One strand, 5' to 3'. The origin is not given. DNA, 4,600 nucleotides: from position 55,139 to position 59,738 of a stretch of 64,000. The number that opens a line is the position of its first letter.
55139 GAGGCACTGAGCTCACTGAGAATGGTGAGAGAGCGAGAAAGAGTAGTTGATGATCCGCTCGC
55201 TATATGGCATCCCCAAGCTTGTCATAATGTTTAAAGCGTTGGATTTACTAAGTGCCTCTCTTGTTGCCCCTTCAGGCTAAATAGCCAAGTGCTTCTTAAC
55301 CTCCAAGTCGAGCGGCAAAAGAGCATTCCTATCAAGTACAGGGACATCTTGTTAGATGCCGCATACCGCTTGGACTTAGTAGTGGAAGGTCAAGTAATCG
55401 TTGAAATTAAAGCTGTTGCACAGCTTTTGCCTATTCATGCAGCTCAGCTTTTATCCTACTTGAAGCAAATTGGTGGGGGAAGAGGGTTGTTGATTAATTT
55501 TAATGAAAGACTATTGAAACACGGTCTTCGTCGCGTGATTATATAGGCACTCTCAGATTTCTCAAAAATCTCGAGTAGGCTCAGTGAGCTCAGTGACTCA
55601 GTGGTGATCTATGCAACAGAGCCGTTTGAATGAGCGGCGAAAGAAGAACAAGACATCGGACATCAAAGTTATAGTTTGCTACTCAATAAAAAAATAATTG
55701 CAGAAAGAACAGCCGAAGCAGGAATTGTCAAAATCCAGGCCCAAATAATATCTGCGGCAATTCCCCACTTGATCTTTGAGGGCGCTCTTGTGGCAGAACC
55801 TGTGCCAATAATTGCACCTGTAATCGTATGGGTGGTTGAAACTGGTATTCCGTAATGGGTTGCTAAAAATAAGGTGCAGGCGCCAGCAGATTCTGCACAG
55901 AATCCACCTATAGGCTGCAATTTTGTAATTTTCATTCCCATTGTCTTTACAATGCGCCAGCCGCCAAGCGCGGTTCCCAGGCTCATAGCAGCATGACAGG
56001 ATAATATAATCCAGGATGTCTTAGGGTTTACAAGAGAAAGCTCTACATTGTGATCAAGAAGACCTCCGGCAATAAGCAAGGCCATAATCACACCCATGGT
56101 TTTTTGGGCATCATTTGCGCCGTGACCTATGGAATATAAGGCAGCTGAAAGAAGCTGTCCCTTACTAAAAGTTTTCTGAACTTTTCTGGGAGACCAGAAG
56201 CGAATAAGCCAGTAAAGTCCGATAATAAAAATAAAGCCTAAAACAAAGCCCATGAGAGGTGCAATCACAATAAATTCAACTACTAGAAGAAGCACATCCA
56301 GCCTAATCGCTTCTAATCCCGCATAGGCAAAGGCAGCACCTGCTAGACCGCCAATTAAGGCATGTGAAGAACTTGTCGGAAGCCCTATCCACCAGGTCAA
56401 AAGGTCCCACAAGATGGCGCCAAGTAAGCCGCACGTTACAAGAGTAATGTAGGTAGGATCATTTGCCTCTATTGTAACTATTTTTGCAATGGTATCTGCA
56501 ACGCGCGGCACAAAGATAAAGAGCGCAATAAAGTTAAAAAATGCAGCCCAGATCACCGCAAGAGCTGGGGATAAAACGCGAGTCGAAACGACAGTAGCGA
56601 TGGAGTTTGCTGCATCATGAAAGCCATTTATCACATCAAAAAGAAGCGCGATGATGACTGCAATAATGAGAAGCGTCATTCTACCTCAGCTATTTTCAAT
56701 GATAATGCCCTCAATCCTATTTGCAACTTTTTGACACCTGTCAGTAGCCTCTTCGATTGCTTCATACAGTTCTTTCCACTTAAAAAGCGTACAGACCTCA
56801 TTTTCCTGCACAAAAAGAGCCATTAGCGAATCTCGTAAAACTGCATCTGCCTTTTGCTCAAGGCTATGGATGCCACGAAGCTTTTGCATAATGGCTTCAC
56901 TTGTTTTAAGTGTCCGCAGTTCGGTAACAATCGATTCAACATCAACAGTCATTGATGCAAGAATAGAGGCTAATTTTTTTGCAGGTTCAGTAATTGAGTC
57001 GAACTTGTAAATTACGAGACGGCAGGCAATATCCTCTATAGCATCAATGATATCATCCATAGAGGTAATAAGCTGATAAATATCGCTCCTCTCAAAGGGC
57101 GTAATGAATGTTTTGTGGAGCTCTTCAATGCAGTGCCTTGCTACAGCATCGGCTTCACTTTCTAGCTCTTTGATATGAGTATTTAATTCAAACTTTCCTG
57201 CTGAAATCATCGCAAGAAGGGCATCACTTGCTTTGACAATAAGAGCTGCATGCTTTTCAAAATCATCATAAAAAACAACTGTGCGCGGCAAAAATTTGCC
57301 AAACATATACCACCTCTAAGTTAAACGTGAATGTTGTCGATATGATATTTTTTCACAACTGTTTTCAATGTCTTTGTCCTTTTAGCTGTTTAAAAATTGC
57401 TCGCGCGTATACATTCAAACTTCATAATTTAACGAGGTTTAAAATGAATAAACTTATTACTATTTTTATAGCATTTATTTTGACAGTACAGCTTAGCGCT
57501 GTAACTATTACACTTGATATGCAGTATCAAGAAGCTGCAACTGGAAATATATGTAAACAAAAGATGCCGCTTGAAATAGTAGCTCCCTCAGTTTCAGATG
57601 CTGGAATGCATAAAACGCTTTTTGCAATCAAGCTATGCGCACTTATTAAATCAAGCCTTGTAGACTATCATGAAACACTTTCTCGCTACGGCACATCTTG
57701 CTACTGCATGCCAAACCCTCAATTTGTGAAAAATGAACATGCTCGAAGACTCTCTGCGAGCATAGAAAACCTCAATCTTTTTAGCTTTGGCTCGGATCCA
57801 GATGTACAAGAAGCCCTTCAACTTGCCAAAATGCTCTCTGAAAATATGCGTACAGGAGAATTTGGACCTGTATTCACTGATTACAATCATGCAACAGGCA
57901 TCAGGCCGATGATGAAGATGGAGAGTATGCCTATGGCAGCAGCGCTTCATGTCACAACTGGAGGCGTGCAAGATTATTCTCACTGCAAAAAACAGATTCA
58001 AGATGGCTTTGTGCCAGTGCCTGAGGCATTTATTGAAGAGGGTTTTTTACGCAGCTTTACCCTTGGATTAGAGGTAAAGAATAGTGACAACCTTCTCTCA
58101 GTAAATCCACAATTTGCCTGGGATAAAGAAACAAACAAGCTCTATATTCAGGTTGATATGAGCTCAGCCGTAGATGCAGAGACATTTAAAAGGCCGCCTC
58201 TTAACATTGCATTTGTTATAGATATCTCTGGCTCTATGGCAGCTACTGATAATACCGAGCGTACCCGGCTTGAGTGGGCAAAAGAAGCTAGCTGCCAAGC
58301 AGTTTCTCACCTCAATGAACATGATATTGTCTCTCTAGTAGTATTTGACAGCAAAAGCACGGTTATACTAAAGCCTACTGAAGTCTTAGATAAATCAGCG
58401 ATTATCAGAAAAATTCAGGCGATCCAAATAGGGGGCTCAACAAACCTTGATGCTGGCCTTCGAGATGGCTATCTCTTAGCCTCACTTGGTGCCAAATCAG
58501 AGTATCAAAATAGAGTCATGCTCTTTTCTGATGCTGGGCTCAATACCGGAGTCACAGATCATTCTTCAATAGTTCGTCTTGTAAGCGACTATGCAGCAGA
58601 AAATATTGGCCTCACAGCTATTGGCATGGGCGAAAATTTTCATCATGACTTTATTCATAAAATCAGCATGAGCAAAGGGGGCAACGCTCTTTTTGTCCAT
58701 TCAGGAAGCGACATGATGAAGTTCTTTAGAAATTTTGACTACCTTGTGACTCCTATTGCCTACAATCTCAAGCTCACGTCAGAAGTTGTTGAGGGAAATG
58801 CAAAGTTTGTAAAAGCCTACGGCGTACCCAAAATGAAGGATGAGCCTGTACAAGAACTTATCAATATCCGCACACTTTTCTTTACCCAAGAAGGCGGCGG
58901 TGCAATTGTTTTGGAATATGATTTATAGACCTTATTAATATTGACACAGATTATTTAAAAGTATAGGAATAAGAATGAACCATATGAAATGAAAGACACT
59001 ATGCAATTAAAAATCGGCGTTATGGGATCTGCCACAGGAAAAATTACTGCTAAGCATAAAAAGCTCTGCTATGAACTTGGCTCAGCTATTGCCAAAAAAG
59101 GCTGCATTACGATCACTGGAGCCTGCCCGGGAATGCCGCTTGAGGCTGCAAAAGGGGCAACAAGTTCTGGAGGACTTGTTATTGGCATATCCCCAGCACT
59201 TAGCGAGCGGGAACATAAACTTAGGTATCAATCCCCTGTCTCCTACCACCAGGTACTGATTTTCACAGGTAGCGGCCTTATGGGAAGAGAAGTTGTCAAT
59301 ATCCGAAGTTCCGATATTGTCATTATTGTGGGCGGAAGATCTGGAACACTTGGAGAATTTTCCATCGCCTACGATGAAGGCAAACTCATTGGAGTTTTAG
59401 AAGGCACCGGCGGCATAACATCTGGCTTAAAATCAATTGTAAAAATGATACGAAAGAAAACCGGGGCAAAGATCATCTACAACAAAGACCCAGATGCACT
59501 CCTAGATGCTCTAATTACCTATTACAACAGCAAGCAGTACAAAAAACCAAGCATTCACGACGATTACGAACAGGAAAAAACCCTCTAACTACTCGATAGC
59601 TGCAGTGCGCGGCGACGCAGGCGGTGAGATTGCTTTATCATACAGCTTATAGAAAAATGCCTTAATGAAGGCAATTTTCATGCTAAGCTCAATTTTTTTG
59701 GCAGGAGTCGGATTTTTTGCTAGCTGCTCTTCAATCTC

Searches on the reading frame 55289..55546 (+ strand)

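Call 62: search_protein_families(library=pfam, proteins=[window:55289-55546:+], max_evalue=0.001)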
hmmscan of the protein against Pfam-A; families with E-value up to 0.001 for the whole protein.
window:55289-55546:+ (85 aa): 1 family
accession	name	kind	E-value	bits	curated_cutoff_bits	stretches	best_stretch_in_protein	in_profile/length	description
PF13366.12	PDDEXK_3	-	9.6e-25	87.7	22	1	4-83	39-117/117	PD-(D/E)XK nuclease superfamily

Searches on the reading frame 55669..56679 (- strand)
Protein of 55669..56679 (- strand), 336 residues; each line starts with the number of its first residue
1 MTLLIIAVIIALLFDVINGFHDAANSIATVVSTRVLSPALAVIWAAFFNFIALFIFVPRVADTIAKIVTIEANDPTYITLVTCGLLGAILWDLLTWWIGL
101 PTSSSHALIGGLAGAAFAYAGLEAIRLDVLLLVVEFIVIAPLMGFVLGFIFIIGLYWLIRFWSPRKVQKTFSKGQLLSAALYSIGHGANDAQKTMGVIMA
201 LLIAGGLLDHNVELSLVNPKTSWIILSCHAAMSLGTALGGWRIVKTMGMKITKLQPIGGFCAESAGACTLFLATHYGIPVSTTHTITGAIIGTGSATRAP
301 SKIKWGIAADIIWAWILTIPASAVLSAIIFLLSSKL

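Call 62: search_protein_families(library=pfam, proteins=[window:55669-56679:-], max_evalue=0.001)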
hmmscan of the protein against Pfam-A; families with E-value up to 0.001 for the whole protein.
window:55669-56679:- (336 aa): 1 family
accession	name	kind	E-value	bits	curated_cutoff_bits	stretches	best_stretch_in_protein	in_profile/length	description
PF01384.25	PHO4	-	8.7e-93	311.5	33.7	1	18-326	1-350/350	Phosphate transporter family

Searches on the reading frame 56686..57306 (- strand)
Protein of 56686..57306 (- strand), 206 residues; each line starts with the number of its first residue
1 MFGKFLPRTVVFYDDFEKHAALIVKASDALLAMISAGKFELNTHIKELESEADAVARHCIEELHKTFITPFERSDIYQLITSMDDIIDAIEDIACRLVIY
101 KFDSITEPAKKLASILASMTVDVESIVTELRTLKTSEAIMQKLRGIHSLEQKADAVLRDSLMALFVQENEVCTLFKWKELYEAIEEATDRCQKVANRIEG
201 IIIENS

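Call 62: search_protein_families(library=pfam, proteins=[window:56686-57306:-], max_evalue=0.001)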
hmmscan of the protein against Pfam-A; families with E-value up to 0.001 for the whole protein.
window:56686-57306:- (206 aa): 1 family
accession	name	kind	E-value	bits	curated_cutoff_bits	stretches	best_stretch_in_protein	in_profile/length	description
PF01865.21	PhoU_div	-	3.8e-27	95.5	24.4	1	12-204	13-214/214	Protein of unknown function DUF47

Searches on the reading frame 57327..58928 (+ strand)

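Call 62: search_protein_families(library=pfam, proteins=[window:57327-58928:+], max_evalue=0.001)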
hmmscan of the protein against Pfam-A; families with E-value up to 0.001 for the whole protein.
window:57327-58928:+ (533 aa): 3 families
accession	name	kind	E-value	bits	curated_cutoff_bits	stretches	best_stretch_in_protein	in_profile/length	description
PF13519.12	VWA_2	-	1.3e-15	58.4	27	1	295-403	2-106/107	von Willebrand factor type A domain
PF00092.34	VWA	-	1.2e-13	52.1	23.8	1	293-463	1-168/174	von Willebrand factor type A domain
PF13768.12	VWA_3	-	8.6e-06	26.3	27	1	293-454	2-153/155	von Willebrand factor type A domain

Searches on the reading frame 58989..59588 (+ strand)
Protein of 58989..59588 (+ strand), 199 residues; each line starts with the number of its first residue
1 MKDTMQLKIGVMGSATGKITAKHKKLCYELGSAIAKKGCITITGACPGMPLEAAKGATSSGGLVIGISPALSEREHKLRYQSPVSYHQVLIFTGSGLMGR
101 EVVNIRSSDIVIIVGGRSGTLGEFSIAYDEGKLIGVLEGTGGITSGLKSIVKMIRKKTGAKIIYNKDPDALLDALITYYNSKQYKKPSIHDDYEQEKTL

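Call 62: search_protein_families(library=pfam, proteins=[window:58989-59588:+], max_evalue=0.001)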
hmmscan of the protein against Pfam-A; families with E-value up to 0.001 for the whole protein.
window:58989-59588:+ (199 aa): 1 family
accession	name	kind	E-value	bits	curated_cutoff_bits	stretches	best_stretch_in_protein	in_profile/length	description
PF18306.6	LDcluster4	-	5.4e-43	146.6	26.3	1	7-171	2-150/151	SLOG cluster4 family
